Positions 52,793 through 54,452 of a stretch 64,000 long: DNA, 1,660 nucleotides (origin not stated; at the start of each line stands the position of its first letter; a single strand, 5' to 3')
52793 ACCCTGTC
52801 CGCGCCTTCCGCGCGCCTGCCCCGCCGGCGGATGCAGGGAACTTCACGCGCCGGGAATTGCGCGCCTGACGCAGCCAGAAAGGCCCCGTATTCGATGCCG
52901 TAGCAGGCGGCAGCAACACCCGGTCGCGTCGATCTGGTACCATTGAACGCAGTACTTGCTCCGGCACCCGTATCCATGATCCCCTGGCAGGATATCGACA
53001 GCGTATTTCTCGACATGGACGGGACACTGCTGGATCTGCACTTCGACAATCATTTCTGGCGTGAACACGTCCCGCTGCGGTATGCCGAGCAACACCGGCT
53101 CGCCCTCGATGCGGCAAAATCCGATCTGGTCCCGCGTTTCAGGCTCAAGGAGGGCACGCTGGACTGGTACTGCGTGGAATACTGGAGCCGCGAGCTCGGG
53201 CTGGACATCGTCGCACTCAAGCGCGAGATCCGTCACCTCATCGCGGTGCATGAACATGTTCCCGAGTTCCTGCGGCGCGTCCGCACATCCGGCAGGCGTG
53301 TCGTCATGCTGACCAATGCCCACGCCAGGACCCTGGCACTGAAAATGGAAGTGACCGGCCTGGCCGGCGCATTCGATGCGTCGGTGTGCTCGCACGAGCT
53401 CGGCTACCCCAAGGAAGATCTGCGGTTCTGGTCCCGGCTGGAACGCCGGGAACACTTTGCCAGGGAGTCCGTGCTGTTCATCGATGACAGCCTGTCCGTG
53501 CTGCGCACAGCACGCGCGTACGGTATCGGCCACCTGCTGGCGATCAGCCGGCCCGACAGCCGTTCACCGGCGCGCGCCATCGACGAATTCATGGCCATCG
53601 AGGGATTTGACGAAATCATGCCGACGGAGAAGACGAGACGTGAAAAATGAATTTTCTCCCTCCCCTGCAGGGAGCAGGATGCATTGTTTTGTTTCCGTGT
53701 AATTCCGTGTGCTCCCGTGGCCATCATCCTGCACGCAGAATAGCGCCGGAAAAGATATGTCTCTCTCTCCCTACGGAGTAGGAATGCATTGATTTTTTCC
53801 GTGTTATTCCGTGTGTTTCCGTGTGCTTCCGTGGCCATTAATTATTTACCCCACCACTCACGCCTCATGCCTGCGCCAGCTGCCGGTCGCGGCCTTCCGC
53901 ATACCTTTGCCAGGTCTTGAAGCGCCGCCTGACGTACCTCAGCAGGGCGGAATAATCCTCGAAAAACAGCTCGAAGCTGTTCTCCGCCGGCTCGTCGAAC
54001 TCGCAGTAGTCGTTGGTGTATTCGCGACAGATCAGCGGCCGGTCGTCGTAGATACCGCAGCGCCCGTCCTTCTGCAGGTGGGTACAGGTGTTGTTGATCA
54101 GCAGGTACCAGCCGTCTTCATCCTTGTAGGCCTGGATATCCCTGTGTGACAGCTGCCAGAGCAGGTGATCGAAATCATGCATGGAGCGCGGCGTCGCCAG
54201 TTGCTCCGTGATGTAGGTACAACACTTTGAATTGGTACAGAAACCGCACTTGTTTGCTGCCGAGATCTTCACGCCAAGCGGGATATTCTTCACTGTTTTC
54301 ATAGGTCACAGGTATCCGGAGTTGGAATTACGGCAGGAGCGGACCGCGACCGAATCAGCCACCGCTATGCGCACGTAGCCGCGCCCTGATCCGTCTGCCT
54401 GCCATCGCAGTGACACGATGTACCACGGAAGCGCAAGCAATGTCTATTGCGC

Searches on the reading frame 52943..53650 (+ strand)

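Call 59: search_protein_families(library=pfam, proteins=[window:52943-53650:+], max_evalue=0.0001)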
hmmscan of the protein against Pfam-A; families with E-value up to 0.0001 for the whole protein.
window:52943-53650:+ (235 aa): 3 families
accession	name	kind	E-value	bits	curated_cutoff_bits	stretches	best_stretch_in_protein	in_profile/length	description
PF00702.32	Hydrolase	-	2e-14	54.8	26.4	1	18-193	1-190/191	haloacid dehalogenase-like hydrolase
PF12710.13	HAD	-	8.8e-08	33.2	27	1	21-154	1-144/189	haloacid dehalogenase-like hydrolase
PF13419.12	HAD_2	-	2.5e-07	31.4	23.8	1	93-195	70-173/178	Haloacid dehalogenase-like hydrolase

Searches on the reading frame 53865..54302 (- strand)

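Call 59: search_protein_families(library=pfam, proteins=[window:53865-54302:-], max_evalue=0.0001)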
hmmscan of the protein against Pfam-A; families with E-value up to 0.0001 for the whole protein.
window:53865-54302:- (145 aa): 1 family
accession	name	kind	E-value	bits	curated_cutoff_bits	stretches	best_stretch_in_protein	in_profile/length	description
PF03692.20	CxxCxxCC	-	8.6e-08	33.2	23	1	18-97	1-71/85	Putative zinc- or iron-chelating domain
